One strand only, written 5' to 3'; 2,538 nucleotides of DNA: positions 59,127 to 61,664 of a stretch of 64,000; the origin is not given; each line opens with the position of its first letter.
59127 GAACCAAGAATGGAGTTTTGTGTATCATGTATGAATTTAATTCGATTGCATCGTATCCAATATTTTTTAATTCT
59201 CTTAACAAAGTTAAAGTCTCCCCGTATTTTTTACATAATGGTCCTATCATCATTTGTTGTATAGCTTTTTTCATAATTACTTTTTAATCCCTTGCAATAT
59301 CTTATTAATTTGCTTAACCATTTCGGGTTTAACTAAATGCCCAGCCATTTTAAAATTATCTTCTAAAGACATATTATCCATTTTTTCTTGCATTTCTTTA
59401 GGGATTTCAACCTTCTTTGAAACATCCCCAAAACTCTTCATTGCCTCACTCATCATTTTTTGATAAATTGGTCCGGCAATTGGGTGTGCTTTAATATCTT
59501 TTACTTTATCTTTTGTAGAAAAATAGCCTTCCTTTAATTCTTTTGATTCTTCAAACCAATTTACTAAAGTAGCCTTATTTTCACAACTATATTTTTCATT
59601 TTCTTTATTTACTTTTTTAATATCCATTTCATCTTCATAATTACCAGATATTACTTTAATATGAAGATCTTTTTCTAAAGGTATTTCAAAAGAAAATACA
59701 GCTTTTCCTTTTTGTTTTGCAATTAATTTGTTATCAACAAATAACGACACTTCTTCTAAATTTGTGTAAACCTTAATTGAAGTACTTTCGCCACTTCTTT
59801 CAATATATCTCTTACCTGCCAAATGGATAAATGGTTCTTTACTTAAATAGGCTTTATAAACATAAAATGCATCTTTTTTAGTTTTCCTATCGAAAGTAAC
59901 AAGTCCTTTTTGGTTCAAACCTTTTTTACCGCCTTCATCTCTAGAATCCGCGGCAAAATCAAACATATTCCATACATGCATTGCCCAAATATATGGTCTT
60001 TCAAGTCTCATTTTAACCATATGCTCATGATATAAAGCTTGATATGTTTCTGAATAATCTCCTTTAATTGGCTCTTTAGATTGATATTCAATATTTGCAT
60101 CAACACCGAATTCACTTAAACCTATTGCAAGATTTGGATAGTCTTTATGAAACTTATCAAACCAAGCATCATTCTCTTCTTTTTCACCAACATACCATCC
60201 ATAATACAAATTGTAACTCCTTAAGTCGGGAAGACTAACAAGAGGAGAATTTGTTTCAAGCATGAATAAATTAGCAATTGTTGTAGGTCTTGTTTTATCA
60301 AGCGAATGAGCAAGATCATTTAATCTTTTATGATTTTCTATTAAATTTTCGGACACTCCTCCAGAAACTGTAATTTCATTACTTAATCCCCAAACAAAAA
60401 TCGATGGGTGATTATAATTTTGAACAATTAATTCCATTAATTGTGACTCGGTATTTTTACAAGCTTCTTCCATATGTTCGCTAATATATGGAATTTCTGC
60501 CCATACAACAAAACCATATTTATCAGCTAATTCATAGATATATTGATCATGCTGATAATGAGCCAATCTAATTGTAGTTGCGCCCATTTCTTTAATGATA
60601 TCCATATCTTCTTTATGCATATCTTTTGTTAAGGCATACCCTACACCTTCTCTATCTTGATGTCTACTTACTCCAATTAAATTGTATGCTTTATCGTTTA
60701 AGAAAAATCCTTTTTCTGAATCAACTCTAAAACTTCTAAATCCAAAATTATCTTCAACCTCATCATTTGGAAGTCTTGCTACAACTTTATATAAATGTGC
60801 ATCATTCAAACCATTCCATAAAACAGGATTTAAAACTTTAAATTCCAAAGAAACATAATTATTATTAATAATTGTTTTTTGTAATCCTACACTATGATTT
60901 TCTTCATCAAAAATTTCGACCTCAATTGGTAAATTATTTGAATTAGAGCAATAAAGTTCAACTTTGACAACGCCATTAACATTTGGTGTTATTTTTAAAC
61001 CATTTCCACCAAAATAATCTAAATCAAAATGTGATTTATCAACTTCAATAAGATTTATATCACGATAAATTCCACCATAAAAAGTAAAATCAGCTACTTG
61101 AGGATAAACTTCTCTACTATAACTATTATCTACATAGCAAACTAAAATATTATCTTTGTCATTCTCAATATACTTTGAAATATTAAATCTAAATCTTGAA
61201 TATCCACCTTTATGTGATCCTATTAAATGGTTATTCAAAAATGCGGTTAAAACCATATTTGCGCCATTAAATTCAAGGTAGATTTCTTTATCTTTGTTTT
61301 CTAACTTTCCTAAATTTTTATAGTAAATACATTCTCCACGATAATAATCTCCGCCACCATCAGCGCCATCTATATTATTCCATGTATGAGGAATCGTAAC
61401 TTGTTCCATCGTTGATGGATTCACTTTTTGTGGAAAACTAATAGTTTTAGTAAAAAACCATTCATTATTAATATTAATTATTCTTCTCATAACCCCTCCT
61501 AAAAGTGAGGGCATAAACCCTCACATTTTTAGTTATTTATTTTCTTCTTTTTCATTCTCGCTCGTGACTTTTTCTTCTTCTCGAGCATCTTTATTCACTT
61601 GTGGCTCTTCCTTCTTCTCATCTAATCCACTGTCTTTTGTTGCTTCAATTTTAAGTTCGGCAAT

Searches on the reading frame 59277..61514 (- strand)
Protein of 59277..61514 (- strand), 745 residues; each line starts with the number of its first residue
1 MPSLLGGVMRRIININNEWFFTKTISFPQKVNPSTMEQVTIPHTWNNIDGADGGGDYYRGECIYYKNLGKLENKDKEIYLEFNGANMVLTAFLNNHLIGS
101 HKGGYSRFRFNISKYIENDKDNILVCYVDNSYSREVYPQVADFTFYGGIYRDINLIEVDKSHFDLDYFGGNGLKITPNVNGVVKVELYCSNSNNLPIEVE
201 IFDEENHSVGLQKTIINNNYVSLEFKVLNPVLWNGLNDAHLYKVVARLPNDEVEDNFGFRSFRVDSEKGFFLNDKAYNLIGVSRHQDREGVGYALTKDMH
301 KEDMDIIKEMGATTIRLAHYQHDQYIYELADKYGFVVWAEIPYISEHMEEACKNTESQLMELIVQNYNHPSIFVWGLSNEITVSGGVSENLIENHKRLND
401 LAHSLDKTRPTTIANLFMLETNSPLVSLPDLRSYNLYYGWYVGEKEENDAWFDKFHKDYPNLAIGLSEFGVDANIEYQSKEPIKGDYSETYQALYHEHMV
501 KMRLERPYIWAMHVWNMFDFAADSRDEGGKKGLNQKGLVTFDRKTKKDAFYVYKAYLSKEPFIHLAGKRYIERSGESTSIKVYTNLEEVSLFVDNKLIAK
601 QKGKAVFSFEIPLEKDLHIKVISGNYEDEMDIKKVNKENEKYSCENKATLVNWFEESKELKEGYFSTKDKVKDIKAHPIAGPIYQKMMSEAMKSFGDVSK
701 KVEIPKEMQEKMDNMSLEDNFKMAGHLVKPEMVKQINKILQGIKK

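Call 76: find_encoding_contigs(protein=window:59277-61514:-, flank=10000, max_places=2)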
Protein window:59277-61514:- (745 aa): no gene with exactly this product is on record in the collection.
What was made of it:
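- Tried and rejected: The look-up for the right end failed (call 76).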
